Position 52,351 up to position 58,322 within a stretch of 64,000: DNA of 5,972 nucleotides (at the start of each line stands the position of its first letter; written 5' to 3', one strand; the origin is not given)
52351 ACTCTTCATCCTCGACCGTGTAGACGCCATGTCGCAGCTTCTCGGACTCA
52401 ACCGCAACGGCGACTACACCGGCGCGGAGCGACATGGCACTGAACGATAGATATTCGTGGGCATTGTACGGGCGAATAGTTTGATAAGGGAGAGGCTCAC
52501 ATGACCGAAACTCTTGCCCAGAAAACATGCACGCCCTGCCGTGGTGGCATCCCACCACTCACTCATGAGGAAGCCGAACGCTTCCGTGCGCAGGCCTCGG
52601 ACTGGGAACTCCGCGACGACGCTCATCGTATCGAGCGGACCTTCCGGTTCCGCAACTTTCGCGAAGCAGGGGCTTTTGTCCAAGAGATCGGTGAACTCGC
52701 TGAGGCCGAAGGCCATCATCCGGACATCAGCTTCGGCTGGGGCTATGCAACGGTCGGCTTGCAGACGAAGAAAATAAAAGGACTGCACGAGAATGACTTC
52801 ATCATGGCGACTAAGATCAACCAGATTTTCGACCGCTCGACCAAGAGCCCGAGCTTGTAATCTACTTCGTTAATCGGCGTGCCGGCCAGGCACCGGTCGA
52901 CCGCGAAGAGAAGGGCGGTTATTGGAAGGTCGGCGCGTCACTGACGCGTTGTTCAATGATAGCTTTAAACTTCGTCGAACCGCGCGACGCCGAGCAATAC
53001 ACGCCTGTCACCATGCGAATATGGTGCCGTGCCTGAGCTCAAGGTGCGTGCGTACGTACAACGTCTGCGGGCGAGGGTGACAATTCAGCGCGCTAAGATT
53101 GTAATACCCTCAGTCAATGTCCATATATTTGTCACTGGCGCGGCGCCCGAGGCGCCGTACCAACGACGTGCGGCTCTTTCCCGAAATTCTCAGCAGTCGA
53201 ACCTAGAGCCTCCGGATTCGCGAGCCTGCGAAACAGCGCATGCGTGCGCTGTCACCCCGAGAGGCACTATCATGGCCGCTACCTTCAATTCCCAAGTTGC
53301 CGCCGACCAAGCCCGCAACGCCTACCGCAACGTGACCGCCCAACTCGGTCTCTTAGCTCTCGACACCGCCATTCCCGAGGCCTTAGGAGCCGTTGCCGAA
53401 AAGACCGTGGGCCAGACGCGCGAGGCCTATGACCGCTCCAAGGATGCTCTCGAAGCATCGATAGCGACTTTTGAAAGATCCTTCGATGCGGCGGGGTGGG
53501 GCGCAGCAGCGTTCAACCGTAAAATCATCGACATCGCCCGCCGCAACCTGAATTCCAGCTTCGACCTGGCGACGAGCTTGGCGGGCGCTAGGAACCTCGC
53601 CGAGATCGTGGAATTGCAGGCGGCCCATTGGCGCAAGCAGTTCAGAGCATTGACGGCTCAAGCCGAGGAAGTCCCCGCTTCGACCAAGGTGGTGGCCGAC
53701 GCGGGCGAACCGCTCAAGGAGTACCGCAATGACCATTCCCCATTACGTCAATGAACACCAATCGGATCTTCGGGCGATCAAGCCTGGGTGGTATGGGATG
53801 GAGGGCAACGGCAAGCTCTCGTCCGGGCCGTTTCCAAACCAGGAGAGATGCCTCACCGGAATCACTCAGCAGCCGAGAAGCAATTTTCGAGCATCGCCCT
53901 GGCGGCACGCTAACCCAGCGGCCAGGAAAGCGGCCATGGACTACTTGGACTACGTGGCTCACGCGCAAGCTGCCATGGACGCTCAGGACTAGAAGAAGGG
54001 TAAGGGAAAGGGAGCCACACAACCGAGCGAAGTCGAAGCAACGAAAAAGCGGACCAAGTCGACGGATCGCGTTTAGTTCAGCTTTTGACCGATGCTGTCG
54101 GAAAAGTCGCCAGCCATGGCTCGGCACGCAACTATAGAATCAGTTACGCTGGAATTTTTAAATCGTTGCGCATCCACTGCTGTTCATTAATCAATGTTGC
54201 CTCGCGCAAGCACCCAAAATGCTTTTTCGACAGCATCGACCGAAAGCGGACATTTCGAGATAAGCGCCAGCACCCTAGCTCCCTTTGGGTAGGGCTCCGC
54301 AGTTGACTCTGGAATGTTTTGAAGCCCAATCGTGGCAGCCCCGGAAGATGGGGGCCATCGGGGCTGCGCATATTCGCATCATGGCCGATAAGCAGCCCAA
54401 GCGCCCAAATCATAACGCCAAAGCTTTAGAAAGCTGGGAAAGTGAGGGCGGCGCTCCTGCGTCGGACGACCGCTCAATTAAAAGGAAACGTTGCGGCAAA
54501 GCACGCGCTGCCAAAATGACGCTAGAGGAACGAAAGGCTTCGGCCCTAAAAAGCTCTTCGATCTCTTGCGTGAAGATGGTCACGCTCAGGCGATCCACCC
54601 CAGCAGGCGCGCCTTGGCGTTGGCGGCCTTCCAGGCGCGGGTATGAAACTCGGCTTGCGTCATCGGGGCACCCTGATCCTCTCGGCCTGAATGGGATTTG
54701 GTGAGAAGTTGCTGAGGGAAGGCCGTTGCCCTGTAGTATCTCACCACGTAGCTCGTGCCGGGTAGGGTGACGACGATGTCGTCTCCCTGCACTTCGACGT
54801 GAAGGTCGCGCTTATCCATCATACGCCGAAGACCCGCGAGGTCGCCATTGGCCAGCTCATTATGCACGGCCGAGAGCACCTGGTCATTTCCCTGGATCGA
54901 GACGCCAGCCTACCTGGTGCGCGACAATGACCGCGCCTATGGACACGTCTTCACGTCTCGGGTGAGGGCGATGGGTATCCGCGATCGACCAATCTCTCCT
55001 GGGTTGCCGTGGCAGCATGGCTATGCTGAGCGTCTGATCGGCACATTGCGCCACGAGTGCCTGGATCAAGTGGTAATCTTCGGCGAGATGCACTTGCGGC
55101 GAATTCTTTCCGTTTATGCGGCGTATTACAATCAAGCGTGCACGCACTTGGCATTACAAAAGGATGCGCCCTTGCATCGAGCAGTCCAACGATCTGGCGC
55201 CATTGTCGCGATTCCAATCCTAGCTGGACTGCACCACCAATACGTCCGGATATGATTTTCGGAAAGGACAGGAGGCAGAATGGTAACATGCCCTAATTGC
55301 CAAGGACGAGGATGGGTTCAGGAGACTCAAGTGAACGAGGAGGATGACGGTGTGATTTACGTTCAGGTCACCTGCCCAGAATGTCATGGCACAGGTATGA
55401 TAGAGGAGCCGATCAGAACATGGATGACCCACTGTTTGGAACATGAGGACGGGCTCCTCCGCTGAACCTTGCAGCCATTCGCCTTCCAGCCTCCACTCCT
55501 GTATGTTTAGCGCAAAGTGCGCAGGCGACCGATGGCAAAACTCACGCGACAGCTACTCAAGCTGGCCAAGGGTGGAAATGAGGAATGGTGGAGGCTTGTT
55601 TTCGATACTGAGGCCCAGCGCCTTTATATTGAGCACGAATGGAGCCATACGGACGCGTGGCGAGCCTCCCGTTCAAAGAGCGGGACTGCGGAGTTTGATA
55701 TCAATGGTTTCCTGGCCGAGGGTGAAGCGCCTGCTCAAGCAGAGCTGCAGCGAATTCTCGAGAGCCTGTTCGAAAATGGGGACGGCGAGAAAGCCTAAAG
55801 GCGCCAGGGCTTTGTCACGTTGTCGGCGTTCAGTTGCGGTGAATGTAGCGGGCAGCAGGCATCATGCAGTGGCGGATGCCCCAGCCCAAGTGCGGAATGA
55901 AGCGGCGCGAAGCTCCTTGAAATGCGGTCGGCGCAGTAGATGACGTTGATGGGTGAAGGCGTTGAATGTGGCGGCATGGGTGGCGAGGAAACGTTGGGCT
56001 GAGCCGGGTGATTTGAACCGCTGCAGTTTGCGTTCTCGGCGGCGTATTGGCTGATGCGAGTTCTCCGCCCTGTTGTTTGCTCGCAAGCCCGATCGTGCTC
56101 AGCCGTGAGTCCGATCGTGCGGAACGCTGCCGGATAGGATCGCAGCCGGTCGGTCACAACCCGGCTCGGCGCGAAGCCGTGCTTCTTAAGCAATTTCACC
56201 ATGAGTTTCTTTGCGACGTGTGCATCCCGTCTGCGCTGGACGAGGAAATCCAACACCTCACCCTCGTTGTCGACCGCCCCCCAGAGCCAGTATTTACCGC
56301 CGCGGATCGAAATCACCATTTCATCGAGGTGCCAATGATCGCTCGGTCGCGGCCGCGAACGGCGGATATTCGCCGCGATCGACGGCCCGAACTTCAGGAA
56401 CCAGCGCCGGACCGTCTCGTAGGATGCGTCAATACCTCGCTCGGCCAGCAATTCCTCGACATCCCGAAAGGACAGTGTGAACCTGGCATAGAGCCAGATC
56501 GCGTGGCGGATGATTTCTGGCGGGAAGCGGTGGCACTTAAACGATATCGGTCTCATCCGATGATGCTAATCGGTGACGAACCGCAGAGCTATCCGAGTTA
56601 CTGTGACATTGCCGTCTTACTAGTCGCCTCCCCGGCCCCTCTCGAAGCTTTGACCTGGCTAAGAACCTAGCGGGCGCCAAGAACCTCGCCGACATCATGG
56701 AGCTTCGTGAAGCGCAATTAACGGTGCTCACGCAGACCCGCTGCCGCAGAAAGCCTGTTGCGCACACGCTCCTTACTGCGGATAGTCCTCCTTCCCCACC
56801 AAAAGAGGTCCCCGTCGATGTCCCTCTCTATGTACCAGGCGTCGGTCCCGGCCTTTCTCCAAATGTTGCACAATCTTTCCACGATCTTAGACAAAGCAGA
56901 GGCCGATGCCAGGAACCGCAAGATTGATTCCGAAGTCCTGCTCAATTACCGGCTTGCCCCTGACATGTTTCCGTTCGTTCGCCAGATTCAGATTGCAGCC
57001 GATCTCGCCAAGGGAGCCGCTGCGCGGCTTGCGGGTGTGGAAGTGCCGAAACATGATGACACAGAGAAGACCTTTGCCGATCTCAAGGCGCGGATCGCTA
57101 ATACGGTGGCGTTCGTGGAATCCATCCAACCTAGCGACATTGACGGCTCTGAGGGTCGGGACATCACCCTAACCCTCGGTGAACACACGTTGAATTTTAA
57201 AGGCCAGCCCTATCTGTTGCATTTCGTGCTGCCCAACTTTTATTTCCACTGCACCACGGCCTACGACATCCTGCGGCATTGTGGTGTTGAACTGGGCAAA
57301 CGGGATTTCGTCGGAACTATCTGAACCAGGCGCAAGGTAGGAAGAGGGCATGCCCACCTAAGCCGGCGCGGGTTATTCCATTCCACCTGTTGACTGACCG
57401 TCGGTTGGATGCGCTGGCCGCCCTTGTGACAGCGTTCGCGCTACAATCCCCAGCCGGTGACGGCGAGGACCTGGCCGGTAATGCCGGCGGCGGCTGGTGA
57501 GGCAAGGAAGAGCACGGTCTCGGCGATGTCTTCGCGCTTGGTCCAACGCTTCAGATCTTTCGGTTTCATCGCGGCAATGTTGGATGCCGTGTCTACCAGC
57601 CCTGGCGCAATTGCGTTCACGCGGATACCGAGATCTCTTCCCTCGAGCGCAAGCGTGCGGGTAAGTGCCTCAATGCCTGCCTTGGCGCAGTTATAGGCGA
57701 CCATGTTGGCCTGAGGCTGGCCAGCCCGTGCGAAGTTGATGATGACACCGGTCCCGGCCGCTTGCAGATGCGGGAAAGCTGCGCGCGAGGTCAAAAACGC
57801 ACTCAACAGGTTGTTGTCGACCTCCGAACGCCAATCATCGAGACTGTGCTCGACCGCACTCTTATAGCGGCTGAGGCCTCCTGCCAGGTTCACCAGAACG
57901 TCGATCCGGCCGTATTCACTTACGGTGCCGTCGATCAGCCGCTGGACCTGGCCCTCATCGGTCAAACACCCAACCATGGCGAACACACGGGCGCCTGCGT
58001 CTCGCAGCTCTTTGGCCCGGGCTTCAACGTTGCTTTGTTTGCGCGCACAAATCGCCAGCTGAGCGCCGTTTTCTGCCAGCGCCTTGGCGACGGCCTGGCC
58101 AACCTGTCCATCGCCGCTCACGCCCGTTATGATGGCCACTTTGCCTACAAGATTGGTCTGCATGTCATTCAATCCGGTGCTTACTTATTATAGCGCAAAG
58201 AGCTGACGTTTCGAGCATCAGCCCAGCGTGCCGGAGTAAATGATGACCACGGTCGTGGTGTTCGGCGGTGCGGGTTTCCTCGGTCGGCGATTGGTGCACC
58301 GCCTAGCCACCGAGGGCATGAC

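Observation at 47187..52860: Accessory Fe-S delivery/repair module: SufE, unknown, NDH-2, Mrp-DUF971, Nfu, PCD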

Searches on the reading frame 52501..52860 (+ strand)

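Call 3: search_protein_families(library=pfam, proteins=[window:52501-52860:+], max_evalue=0.01)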
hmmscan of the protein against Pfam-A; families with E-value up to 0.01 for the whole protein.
window:52501-52860:+ (119 aa): 1 family
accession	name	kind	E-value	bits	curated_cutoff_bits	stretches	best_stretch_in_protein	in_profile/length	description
PF01329.24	Pterin_4a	-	3.5e-29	101.2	26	1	19-109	2-91/91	Pterin 4 alpha carbinolamine dehydratase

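Call 4: search_protein_families(library=ncbifam, proteins=[window:52501-52860:+], max_evalue=0.01)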
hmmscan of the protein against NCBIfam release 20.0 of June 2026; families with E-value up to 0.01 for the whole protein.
window:52501-52860:+ (119 aa): 5 families
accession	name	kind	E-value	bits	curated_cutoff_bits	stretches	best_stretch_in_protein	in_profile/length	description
NF002016.0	PRK00823.1-1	equivalog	2.5e-32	111.3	133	1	3-110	2-111/113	4a-hydroxytetrahydrobiopterin dehydratase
NF002019.0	PRK00823.1-4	equivalog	3.9e-28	97.9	137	1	3-112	5-114/116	4a-hydroxytetrahydrobiopterin dehydratase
NF002017.0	PRK00823.1-2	equivalog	1.9e-19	69.5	80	1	20-110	5-93/94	4a-hydroxytetrahydrobiopterin dehydratase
NF002018.0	PRK00823.1-3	equivalog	1.1e-17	63.8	108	1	20-111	6-97/98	4a-hydroxytetrahydrobiopterin dehydratase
NF002020.0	PRK00823.1-5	equivalog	3.1e-12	46.6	146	1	17-112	12-107/111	4a-hydroxytetrahydrobiopterin dehydratase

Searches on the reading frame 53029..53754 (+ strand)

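Call 3: search_protein_families(library=pfam, proteins=[window:53029-53754:+], max_evalue=0.01)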
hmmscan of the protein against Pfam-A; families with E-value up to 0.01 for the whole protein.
window:53029-53754:+ (241 aa): 1 family
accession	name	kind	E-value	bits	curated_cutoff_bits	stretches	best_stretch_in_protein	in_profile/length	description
PF09361.15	Phasin_2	-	2.3e-13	50.6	24.9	1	139-231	5-98/100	Phasin protein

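Call 4: search_protein_families(library=ncbifam, proteins=[window:53029-53754:+], max_evalue=0.01)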
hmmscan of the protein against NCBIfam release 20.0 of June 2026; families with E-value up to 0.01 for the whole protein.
window:53029-53754:+ (241 aa): 2 families
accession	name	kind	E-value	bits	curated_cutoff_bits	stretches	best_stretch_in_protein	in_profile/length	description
TIGR01985.1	phasin_2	equivalog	2.1e-23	83.1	99.7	1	115-230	2-118/123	phasin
TIGR01841.1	phasin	subfamily_domain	0.0033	17.8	30.2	0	169-214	15-60/88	TIGR01841 family phasin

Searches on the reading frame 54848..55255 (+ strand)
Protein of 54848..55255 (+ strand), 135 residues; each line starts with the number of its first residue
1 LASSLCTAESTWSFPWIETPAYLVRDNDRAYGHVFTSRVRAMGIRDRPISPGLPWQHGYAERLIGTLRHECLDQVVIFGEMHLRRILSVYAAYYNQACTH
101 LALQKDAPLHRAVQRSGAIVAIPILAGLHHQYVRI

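Call 46: search_protein_families(library=pfam, proteins=[window:54848-55255:+], max_evalue=0.001)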
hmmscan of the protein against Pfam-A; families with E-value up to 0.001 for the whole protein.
window:54848-55255:+ (135 aa): 1 family
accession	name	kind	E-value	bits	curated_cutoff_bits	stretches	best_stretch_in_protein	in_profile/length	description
PF13683.12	rve_3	-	1.5e-11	44.3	26.5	1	43-108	2-67/67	Integrase core domain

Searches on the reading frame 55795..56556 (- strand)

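Call 46: search_protein_families(library=pfam, proteins=[window:55795-56556:-], max_evalue=0.001)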
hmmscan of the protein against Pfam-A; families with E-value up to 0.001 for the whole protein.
window:55795-56556:- (253 aa): 2 families
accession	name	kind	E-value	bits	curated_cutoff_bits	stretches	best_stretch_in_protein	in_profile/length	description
PF13610.12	DDE_Tnp_IS240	-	4.3e-20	72.7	27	1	73-161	2-90/139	DDE domain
PF00665.32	rve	-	7e-06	26.7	32.6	1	69-142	2-79/102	Integrase core domain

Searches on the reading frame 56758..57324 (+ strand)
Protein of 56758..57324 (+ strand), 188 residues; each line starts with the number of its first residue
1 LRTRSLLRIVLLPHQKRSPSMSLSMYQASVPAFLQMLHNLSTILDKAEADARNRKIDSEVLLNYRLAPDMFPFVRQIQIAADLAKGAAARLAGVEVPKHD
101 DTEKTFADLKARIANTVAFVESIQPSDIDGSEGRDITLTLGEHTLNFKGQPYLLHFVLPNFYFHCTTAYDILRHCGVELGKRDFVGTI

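Call 46: search_protein_families(library=pfam, proteins=[window:56758-57324:+], max_evalue=0.001)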
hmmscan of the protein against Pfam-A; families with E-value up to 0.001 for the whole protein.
window:56758-57324:+ (188 aa): 1 family
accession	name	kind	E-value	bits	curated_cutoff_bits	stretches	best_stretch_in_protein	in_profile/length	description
PF09351.15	DUF1993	-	8.7e-65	218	23.4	1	25-185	1-161/161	Domain of unknown function (DUF1993)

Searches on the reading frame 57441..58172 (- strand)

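Call 46: search_protein_families(library=pfam, proteins=[window:57441-58172:-], max_evalue=0.001)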
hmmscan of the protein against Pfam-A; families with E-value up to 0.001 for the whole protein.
window:57441-58172:- (243 aa): 6 families
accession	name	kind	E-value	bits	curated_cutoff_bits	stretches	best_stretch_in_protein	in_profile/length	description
PF13561.12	adh_short_C2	-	7.2e-47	160.4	27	1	22-240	6-233/236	Enoyl-(Acyl carrier protein) reductase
PF00106.31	adh_short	-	4.6e-43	147.4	26.6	1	11-199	1-188/195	short chain dehydrogenase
PF23441.1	SDR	-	7.5e-10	39.1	27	1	11-196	9-197/258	SDR-like rossmann domain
PF01370.27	Epimerase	-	2.4e-07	30.8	20.9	1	14-175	2-157/240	NAD dependent epimerase/dehydratase family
PF08659.16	KR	-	3.2e-07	30.9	22.6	1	14-116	4-107/180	KR domain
PF16363.11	GDP_Man_Dehyd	-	0.00016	21.7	27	1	15-123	2-104/332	GDP-mannose 4,6 dehydratase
